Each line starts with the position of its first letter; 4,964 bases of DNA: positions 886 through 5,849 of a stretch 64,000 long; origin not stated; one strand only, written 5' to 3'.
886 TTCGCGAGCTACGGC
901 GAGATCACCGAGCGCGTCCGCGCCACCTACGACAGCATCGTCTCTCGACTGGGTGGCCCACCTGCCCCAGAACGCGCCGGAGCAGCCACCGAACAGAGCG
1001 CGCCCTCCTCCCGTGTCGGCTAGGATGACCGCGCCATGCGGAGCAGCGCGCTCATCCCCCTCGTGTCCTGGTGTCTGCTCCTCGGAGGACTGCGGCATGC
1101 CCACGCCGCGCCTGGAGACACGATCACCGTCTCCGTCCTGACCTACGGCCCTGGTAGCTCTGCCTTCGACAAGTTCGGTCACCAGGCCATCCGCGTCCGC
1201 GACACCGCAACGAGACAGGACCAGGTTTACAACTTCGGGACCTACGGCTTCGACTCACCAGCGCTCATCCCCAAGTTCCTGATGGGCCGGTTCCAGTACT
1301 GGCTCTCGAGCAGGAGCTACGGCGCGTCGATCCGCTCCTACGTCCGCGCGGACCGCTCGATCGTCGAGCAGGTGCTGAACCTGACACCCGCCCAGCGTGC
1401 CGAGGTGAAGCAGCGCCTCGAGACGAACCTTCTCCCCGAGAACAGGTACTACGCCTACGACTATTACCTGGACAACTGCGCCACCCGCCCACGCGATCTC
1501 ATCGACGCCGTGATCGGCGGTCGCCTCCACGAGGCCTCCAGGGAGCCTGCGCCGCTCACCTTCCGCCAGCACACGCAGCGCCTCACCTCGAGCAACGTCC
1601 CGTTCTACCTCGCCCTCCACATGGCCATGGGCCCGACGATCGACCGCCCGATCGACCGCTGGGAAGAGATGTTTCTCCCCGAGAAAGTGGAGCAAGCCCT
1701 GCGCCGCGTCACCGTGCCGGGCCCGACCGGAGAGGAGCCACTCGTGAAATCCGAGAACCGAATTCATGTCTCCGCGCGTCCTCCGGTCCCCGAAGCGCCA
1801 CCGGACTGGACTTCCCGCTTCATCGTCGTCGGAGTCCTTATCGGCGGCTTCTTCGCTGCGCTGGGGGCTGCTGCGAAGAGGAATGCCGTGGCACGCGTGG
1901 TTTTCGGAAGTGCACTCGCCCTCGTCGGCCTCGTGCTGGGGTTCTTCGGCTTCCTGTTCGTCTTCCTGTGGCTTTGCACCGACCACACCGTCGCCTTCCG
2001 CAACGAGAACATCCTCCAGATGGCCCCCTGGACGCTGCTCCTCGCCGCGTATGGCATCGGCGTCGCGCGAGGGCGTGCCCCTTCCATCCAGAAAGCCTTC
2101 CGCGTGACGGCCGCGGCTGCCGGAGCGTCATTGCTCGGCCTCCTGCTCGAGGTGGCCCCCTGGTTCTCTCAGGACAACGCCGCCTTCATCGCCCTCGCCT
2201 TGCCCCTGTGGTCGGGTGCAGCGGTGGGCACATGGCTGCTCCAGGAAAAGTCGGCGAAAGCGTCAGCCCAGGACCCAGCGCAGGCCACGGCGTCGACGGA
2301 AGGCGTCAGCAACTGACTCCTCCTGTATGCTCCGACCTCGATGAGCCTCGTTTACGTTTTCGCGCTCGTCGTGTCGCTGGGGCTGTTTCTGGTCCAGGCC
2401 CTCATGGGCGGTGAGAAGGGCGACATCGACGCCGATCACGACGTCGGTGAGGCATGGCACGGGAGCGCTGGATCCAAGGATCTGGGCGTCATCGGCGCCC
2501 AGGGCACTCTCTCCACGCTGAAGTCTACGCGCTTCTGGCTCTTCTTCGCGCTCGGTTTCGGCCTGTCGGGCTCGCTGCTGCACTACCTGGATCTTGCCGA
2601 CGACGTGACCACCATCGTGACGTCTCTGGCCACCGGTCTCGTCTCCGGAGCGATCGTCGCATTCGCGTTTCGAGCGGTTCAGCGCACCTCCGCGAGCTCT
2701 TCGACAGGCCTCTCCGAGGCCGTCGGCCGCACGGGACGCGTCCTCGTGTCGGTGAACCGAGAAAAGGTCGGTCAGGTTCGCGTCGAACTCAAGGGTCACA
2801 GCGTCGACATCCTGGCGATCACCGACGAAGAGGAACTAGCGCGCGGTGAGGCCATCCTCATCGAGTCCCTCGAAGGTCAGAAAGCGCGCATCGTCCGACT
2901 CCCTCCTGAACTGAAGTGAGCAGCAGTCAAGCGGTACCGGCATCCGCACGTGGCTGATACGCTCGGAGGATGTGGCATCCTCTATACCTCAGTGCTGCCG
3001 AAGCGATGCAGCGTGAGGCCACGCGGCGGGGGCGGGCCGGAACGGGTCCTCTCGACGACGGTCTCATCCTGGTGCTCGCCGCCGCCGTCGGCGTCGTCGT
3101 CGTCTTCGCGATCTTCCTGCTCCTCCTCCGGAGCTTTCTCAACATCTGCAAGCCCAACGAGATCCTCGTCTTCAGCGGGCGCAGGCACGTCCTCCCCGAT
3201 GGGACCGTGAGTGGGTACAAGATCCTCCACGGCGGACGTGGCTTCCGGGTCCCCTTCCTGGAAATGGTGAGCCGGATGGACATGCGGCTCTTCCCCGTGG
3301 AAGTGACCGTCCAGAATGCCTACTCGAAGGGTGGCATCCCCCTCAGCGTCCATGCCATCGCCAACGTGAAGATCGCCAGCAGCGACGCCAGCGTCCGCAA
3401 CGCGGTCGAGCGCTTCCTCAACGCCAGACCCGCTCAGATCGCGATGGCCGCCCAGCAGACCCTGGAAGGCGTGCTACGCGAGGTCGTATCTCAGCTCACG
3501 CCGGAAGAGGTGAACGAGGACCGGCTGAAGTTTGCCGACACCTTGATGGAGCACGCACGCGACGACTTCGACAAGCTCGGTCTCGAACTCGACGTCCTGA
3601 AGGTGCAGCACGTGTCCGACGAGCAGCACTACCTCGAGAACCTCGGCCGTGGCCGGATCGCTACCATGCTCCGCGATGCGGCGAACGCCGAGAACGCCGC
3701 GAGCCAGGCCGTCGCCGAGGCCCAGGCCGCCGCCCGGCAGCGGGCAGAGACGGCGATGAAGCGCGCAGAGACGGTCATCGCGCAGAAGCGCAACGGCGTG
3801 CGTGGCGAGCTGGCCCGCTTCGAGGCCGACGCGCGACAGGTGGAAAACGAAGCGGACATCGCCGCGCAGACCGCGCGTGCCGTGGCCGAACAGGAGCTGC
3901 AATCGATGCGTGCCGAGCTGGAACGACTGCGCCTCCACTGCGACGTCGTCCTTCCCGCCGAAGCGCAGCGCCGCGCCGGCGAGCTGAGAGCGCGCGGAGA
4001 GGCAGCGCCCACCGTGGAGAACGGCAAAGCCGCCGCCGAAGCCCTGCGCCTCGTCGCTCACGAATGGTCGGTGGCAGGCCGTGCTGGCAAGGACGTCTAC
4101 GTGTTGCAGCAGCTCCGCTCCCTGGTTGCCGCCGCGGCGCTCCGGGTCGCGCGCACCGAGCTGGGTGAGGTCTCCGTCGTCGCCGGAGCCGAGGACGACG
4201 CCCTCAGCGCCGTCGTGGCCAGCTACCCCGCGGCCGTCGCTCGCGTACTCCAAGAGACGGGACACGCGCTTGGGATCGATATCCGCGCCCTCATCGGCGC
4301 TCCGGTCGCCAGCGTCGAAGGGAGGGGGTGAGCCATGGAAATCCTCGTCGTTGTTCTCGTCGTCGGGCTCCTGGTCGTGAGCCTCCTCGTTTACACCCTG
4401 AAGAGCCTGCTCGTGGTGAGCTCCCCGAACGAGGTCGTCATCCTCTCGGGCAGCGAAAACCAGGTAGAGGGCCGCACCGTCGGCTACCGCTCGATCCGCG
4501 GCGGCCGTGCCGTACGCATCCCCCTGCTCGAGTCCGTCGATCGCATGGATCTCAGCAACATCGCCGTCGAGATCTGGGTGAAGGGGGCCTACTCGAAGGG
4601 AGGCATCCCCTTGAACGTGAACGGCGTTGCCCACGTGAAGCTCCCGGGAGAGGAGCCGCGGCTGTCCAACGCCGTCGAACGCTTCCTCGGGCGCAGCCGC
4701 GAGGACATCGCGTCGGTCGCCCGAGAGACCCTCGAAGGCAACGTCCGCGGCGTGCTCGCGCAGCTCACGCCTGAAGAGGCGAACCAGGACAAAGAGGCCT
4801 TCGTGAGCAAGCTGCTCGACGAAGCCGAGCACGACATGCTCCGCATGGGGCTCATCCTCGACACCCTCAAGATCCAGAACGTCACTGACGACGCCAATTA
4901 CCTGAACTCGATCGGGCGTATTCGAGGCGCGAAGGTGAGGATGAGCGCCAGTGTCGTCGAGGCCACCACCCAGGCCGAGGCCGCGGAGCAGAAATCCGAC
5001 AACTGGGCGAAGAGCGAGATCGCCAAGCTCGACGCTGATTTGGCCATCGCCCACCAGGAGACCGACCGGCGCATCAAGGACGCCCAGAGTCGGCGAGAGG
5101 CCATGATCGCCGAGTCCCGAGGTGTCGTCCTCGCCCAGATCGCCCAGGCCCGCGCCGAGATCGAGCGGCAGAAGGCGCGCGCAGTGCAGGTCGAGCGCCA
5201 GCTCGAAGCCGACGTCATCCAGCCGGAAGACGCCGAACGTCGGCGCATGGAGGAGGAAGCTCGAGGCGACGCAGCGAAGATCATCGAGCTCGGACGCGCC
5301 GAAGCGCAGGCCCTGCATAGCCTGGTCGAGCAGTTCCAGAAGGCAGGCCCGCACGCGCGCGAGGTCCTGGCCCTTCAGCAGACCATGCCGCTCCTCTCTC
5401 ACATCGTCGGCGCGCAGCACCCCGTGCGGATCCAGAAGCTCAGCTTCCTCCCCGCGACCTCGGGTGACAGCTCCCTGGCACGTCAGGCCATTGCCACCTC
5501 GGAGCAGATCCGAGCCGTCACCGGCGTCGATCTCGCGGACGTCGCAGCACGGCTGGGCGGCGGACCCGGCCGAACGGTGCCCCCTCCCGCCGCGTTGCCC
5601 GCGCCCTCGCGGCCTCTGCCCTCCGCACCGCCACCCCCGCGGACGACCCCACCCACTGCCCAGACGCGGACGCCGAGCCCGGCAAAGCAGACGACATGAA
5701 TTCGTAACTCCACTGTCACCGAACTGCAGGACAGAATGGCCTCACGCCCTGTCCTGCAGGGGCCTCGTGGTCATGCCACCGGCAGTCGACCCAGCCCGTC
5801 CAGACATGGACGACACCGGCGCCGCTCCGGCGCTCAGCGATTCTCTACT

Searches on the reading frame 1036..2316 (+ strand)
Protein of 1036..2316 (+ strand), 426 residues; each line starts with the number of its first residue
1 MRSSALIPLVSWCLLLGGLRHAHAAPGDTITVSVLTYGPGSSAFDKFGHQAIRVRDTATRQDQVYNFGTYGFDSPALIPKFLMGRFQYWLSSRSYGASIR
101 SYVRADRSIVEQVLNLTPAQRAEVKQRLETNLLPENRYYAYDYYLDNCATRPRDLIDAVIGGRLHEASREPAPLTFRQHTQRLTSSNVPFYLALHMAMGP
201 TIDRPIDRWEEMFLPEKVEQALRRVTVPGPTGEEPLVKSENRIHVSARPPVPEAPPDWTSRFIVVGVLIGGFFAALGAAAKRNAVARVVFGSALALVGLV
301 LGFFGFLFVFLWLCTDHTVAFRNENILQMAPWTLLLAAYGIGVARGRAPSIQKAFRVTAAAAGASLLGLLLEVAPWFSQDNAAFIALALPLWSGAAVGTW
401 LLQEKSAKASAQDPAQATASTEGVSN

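Call 87: search_protein_families(library=pfam, proteins=[window:1036-2316:+], max_evalue=0.0001)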
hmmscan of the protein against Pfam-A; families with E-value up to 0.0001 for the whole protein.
window:1036-2316:+ (426 aa): 2 families
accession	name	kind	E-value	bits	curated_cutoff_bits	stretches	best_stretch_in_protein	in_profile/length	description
PF13387.12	Lnb_N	-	1.9e-22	80.1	22.2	1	26-181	10-174/175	Lnb N-terminal periplasmic domain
PF25221.1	5TMH_Lnb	-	5.1e-05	23.8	25.2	1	296-404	40-142/144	Lnb transmembrane domain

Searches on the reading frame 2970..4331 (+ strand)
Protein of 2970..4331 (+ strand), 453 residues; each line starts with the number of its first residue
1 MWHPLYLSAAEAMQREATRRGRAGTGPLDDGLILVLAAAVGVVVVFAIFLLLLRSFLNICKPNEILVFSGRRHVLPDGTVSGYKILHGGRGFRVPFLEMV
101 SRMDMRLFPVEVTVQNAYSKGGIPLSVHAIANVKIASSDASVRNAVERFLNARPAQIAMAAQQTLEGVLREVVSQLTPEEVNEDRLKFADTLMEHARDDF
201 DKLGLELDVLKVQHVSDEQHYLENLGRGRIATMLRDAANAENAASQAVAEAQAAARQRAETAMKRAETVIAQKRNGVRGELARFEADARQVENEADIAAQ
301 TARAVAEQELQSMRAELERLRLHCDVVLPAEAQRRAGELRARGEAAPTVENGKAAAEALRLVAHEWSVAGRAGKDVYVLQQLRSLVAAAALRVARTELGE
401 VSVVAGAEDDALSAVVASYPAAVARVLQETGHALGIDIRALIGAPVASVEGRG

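Call 87: search_protein_families(library=pfam, proteins=[window:2970-4331:+], max_evalue=0.0001)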
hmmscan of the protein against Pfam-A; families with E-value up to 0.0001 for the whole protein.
window:2970-4331:+ (453 aa): 1 family
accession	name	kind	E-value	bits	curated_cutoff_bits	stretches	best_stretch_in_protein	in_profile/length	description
PF01145.31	Band_7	-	1.5e-21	77.6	23.6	1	61-252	4-175/176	SPFH domain / Band 7 family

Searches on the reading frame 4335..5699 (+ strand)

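Call 87: search_protein_families(library=pfam, proteins=[window:4335-5699:+], max_evalue=0.0001)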
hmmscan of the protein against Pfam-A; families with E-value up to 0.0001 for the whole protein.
window:4335-5699:+ (454 aa): 1 family
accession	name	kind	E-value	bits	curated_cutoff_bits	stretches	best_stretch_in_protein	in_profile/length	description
PF01145.31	Band_7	-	8e-17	62.3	23.6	1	30-214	4-176/176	SPFH domain / Band 7 family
